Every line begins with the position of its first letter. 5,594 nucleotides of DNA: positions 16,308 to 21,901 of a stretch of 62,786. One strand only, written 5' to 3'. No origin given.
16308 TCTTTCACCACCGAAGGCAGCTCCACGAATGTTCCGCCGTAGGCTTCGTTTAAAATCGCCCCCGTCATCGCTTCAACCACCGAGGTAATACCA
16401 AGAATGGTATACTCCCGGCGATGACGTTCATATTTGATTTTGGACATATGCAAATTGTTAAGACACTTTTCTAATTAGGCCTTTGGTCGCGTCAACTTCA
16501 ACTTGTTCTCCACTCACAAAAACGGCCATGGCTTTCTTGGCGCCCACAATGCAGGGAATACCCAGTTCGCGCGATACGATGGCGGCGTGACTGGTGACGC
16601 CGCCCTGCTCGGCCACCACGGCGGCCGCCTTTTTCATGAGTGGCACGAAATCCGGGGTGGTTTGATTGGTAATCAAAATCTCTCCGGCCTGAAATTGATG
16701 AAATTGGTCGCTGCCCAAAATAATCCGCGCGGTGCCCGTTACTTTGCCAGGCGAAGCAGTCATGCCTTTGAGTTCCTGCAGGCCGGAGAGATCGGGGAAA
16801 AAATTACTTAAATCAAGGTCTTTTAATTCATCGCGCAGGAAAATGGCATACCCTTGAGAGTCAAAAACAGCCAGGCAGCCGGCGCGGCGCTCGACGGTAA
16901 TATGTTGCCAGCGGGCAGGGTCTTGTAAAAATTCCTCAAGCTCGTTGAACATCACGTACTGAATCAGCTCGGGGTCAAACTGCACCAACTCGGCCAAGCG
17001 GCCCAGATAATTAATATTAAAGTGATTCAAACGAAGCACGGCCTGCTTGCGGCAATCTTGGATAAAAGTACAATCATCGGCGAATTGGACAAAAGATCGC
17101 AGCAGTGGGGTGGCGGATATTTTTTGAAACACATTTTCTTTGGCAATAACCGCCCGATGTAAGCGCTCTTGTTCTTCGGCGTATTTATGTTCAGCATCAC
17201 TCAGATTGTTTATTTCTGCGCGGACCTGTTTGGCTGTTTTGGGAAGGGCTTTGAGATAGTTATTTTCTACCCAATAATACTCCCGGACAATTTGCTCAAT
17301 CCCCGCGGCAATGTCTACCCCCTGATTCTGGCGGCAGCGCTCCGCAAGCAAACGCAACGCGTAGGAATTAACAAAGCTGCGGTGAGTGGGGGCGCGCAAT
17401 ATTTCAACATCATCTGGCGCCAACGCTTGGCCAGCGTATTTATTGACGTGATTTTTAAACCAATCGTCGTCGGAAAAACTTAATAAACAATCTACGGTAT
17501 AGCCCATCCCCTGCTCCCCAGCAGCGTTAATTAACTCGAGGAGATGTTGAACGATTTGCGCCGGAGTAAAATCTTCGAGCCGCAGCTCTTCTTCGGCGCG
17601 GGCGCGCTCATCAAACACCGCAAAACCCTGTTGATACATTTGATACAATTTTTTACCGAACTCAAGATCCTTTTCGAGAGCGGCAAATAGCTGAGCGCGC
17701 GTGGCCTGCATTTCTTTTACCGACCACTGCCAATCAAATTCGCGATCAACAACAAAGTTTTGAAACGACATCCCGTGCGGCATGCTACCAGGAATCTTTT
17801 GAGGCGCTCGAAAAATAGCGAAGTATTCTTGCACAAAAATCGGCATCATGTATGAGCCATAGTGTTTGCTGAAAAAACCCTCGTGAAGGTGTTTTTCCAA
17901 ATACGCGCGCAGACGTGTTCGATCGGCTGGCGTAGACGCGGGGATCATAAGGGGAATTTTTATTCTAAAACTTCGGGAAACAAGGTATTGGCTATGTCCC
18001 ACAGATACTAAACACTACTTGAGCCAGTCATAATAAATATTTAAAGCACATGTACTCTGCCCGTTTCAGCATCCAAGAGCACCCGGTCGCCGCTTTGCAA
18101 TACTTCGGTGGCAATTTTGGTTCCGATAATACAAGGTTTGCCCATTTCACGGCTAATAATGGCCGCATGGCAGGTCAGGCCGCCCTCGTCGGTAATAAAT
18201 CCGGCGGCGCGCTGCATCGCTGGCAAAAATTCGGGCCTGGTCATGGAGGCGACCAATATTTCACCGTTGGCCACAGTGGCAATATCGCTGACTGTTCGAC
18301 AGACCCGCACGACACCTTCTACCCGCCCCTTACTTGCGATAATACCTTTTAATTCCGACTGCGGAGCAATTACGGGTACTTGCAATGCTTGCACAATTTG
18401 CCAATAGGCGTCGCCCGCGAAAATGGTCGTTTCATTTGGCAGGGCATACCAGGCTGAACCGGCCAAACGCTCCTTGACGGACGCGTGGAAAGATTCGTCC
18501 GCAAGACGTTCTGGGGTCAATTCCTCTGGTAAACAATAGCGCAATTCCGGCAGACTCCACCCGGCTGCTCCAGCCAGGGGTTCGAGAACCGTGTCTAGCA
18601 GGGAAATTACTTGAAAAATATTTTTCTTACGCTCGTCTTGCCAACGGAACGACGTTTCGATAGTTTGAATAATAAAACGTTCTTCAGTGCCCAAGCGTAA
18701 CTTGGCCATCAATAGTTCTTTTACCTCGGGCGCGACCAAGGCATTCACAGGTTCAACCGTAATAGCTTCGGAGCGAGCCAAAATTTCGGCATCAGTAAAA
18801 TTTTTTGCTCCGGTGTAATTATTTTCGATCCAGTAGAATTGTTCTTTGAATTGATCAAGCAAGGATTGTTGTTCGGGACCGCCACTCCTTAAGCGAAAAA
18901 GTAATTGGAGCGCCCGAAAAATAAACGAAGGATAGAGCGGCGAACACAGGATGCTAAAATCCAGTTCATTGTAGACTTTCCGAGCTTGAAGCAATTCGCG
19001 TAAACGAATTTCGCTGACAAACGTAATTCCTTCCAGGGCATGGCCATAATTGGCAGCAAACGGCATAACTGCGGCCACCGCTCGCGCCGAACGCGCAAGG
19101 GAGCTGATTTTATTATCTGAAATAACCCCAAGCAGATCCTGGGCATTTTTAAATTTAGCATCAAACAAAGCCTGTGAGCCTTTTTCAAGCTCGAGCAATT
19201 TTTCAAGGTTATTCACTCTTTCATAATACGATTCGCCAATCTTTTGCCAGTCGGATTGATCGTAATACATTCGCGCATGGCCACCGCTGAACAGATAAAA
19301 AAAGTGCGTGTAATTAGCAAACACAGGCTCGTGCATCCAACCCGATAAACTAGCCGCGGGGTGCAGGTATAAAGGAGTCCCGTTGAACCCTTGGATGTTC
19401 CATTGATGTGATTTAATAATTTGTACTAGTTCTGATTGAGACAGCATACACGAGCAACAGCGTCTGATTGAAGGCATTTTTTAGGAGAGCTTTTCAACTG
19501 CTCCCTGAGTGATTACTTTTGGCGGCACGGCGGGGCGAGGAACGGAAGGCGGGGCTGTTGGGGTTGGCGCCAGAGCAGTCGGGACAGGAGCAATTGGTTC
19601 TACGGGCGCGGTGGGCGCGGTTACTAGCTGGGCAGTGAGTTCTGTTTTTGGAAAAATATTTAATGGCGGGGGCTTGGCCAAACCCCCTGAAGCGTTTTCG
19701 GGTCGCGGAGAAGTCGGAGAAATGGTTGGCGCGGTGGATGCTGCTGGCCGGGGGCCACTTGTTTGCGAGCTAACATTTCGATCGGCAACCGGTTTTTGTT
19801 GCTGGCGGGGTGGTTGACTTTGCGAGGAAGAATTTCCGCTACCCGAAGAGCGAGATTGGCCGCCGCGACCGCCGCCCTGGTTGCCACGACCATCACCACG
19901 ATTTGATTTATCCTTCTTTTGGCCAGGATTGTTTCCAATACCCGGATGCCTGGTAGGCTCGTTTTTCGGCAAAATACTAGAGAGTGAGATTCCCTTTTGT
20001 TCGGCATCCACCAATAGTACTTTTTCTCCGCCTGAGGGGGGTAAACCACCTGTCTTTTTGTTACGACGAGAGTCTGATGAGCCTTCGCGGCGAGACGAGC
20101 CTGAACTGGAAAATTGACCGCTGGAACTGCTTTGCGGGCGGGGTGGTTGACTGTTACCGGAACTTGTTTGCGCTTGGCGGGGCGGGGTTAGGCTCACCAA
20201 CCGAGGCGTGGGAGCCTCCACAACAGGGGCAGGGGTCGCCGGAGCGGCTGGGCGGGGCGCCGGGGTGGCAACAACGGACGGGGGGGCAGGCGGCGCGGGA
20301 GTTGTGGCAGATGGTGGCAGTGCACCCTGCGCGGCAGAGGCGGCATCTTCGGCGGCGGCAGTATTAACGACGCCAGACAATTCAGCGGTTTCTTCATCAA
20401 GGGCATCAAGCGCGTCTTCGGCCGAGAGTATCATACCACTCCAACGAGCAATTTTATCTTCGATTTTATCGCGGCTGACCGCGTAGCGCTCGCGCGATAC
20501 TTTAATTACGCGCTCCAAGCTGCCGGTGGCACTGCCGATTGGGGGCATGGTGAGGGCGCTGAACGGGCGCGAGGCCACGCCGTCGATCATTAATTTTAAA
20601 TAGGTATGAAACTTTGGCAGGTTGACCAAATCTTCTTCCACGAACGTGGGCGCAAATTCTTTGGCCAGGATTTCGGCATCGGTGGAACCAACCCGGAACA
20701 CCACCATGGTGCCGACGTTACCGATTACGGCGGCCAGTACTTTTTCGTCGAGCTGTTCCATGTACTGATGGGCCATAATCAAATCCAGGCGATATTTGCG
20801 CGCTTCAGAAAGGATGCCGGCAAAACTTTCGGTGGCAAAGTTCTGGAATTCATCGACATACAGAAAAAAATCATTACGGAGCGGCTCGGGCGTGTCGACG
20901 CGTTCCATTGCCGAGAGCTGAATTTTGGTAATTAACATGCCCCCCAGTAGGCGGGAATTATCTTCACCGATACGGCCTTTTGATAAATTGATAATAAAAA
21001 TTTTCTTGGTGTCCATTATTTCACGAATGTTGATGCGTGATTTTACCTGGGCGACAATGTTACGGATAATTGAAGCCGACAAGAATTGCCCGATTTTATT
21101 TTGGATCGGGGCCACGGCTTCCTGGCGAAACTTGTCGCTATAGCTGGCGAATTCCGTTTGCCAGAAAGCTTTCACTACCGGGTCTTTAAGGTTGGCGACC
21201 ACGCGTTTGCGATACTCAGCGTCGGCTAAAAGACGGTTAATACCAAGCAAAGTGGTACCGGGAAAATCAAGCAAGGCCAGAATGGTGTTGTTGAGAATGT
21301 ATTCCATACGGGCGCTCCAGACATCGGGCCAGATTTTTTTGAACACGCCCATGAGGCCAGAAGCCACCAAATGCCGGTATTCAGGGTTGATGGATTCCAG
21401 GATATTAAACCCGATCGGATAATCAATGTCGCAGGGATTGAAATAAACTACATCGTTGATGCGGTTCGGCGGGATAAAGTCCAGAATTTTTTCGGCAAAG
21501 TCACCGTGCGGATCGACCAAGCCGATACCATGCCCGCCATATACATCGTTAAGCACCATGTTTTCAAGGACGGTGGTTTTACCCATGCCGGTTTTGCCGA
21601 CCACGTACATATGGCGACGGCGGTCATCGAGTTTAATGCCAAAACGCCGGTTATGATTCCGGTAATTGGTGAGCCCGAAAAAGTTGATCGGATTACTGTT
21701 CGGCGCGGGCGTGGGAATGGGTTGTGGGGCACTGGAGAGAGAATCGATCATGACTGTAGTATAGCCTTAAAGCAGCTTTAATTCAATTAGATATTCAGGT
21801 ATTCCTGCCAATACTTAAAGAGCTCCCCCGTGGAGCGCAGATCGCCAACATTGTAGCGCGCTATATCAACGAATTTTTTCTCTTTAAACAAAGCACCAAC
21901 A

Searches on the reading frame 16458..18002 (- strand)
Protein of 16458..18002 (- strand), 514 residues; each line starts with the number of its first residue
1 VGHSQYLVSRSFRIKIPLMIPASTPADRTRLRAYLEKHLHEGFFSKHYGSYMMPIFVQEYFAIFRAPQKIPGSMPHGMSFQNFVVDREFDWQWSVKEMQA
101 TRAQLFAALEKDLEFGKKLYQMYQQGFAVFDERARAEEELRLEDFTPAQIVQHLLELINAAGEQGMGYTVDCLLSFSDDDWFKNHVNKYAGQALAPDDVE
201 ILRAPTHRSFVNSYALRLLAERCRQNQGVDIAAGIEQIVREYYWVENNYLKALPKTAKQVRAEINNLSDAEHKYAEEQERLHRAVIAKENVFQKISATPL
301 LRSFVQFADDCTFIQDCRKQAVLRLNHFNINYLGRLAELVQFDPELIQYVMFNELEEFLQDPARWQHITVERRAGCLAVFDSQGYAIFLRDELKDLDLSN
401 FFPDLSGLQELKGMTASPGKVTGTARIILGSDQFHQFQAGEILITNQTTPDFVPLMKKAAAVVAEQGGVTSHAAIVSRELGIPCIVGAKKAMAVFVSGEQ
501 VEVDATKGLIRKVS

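Call 4: search_protein_families(library=pfam, proteins=[window:16458-18002:-], max_evalue=0.01)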
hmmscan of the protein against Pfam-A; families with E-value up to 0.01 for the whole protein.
window:16458-18002:- (514 aa): 1 family
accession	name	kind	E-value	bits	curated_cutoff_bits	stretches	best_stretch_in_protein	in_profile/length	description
PF00391.29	PEP-utilizers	-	1.8e-26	92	23.1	1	437-508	1-72/72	PEP-utilising enzyme, mobile domain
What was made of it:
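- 16458..18002 (-): X-swivel gene 2 (514 aa). Pfam (call 4).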

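Call 55: search_solved_structures(query=window:16458-18002:-, max_evalue=0.01)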
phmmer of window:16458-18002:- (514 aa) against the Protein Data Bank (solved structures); distinct sequences matched with E-value up to 0.01: 25.
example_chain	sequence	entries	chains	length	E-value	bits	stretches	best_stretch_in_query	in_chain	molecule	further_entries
8a8e_A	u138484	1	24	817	9.3e-26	93.6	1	411-512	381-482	Phosphoenolpyruvate synthase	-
9dae_A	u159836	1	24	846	1.4e-25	93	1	411-510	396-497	Phosphoenolpyruvate synthase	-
2ols_A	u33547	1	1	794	3.1e-17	65.5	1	422-508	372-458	Phosphoenolpyruvate synthase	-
5fbs_A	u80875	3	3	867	4.9e-15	58.2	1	407-511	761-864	Phosphoenolpyruvate synthase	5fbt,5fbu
5hv2_A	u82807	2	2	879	5e-15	58.2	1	407-511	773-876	Phosphoenolpyruvate synthase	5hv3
5hv1_A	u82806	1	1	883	5e-15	58.2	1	407-511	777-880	Phosphoenolpyruvate synthase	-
2e28_A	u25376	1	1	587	2.3e-14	56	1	431-510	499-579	Pyruvate kinase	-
3t05_A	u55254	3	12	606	2.1e-09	39.6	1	412-510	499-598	Pyruvate kinase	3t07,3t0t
1vbg_A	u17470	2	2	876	1.1e-06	30.6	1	412-488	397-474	pyruvate,orthophosphate dikinase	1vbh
5jvj_A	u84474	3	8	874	1.4e-06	30.4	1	412-489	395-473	Pyruvate, phosphate dikinase, chloroplastic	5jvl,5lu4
2fm4_A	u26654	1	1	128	1.8e-06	30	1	414-489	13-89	Pyruvate, phosphate dikinase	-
5jvn_A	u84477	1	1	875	1.8e-06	30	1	412-488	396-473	Pyruvate, phosphate dikinase, chloroplastic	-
2x0s_A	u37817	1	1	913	1e-05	27.5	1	412-510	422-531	PYRUVATE PHOSPHATE DIKINASE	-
2dik_A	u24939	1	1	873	2.4e-05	26.3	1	413-488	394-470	PROTEIN (PYRUVATE PHOSPHATE DIKINASE)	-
1dik_A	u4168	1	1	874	2.4e-05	26.2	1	413-488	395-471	PYRUVATE PHOSPHATE DIKINASE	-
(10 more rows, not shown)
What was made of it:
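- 16458..18002 (-): PDB matches to PEP synthase and to RPH residues 761-864 (call 55).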

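Call 59: search_protein_families(library=ncbifam, proteins=[window:16458-18002:-], max_evalue=0.001)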
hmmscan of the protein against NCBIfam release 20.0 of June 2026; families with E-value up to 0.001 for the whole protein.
window:16458-18002:- (514 aa): 27 families (the best 25 are shown)
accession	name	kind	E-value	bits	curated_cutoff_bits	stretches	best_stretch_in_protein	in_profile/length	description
NF005057.0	PRK06464.1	equivalog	9.4e-36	123.2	598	1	411-511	358-461/798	phosphoenolpyruvate synthase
TIGR01418.1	PEP_synth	equivalog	1.4e-33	116.2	739.75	1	411-508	354-451/784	pyruvate, water dikinase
NF006153.0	PRK08296.1-5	subfamily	4.1e-26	91.5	578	1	409-512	502-605/608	hypothetical protein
NF006150.0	PRK08296.1-2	subfamily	1.7e-24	86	650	1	410-511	502-603/633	hypothetical protein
NF052631.1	prodigiosin_PigC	equivalog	1.9e-22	79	1300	1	410-511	778-880/883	prodigiosin ligase PigC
NF004881.0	PRK06241.2-2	equivalog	2.3e-22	79.1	883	1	406-511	784-888/898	phosphoenolpyruvate synthase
NF006152.0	PRK08296.1-4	equivalog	6.3e-22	77.7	723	1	404-511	499-606/609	hypothetical protein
NF052632.1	undecylprod_RedH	equivalog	1.5e-21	76.1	1350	1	409-511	773-876/880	undecylprodigiosin ligase RedH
NF006151.0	PRK08296.1-3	equivalog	1.2e-20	73.6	693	1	411-510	501-600/604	hypothetical protein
NF004531.0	PRK05878.1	equivalog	2.7e-20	72.5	456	1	412-512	355-456/534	pyruvate, phosphate dikinase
NF006149.0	PRK08296.1-1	equivalog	4e-20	71.7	730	1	402-511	455-565/568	hypothetical protein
NF004978.0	PRK06354.1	subfamily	5.6e-20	71.3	462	1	412-511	484-583/590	pyruvate kinase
NF004882.0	PRK06241.2-3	equivalog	6.1e-20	70.9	850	1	407-514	714-820/827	phosphoenolpyruvate synthase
NF004878.0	PRK06241.1-3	subfamily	8.9e-20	70.4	945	1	411-511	788-887/891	phosphoenolpyruvate synthase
NF041857.1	RIF_Ptrans_rph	equivalog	8.5e-19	67.4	999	1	342-510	696-861/864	rifamycin-inactivating phosphotransferase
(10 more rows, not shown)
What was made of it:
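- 16458..18002 (-): NCBIfam RIF_Ptrans_rph positions 696-861 (call 59).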

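Call 60: search_protein_families(library=padloc, proteins=[window:16458-18002:-], max_evalue=0.001)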
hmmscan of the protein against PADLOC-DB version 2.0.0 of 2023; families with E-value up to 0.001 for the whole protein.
window:16458-18002:- (514 aa): 0 families

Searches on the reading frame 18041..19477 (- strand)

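Call 4: search_protein_families(library=pfam, proteins=[window:18041-19477:-], max_evalue=0.01)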
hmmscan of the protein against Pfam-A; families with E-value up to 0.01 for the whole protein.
window:18041-19477:- (478 aa): 1 family
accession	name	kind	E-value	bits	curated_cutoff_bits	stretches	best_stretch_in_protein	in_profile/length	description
PF00391.29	PEP-utilizers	-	2.1e-26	91.7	23.1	1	404-473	3-72/72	PEP-utilising enzyme, mobile domain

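Call 59: search_protein_families(library=ncbifam, proteins=[window:18041-19477:-], max_evalue=0.001)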
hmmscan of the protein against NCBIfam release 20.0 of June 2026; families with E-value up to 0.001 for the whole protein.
window:18041-19477:- (478 aa): 27 families (the best 25 are shown)
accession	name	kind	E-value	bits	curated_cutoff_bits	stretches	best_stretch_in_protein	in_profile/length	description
NF005057.0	PRK06464.1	equivalog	2.7e-33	115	598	1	376-475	358-460/798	phosphoenolpyruvate synthase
TIGR01418.1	PEP_synth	equivalog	6e-29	100.9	739.75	1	376-473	354-451/784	pyruvate, water dikinase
NF006153.0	PRK08296.1-5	subfamily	5.8e-28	97.6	578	1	373-478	501-606/608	hypothetical protein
NF006152.0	PRK08296.1-4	equivalog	6e-24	84.4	723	1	359-476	491-606/609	hypothetical protein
NF006151.0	PRK08296.1-3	equivalog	2.7e-21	75.7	693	1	374-478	499-603/604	hypothetical protein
NF004878.0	PRK06241.1-3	subfamily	8.2e-21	73.8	945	1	370-478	782-889/891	phosphoenolpyruvate synthase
NF006150.0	PRK08296.1-2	subfamily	1.8e-20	72.7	650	1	364-478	491-605/633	hypothetical protein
NF004881.0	PRK06241.2-2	equivalog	3.4e-20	71.9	883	1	367-477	780-889/898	phosphoenolpyruvate synthase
NF052631.1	prodigiosin_PigC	equivalog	6.4e-19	67.3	1300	1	371-477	774-881/883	prodigiosin ligase PigC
NF004880.0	PRK06241.2-1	equivalog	2.2e-18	65.6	972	1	372-478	732-837/837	phosphoenolpyruvate synthase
NF004978.0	PRK06354.1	subfamily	4.8e-18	64.9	462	1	376-476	483-583/590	pyruvate kinase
NF004877.0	PRK06241.1-2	subfamily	6e-18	64.5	866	1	372-478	763-868/869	phosphoenolpyruvate synthase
NF004882.0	PRK06241.2-3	equivalog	7.4e-18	64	850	1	373-476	715-817/827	phosphoenolpyruvate synthase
NF052632.1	undecylprod_RedH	equivalog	1e-17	63.4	1350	1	359-477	760-877/880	undecylprodigiosin ligase RedH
NF004520.0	PRK05865.1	equivalog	1.1e-17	63.2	1509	1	350-478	713-837/854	sugar epimerase family protein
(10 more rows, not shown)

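Call 60: search_protein_families(library=padloc, proteins=[window:18041-19477:-], max_evalue=0.001)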
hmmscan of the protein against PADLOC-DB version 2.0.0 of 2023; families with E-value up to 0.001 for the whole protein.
window:18041-19477:- (478 aa): 0 families

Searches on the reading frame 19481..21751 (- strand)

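Call 4: search_protein_families(library=pfam, proteins=[window:19481-21751:-], max_evalue=0.01)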
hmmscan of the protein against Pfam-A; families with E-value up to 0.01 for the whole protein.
window:19481-21751:- (756 aa): 6 families
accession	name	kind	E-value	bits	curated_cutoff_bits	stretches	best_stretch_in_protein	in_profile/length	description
PF10412.15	TrwB_AAD_bind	-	7.9e-10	38.6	20.5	1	43-374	13-327/387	Type IV secretion-system coupling protein DNA-binding domain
PF01935.23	DUF87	-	2.2e-05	25.1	23.2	1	45-269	23-212/220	Helicase HerA, central domain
PF12696.13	TraG-D_C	-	0.00012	22.5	22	1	297-358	4-70/126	TraM recognition site of TraD and TraG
PF13401.12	AAA_22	-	0.0021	18.8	27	0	44-68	4-28/130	AAA domain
PF02534.20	T4SS-DNA_transf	-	0.0032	16.8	20.1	0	29-337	36-347/468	Type IV secretory system Conjugative DNA transfer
PF13175.12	AAA_15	-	0.0072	16.4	32.1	1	22-125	3-83/374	AAA ATPase domain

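Call 59: search_protein_families(library=ncbifam, proteins=[window:19481-21751:-], max_evalue=0.001)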
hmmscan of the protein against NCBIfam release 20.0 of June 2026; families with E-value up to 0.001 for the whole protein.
window:19481-21751:- (756 aa): 5 families
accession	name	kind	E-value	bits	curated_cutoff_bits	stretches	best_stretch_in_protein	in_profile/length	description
TIGR03743.1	SXT_TraD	subfamily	2.6e-09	36.1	366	1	39-84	169-214/636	conjugative transfer system coupling protein TraD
NF041447.1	TrbC_conju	equivalog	7.4e-08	31.3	800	1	22-81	106-165/685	F-type conjugative transfer protein TrbC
NF045973.1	conju_CD1115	equivalog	9e-08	31.4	250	1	41-360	20-366/442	VirD4-like conjugal transfer protein, CD1115 family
NF053655.1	CedD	equivalog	1.3e-06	27.3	600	1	32-97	208-273/527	DNA-translocating ATPase CedD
TIGR03754.1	conj_TOL_TraD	equivalog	2e-06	26.7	647.55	1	33-84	168-219/643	type IV conjugative transfer system coupling protein TraD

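Call 60: search_protein_families(library=padloc, proteins=[window:19481-21751:-], max_evalue=0.001)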
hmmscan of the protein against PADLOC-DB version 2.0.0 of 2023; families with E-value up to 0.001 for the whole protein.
window:19481-21751:- (756 aa): 3 families
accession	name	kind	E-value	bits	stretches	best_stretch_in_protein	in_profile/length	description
PDLC04140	mad8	-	5.6e-15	53.6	1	25-380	6-281/314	mads_8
PDLC04103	HerA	-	4.5e-07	26.6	1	300-366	459-522/579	-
PDLC01055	HerA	-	4.1e-05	20.6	1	39-89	151-203/532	Type III coevolved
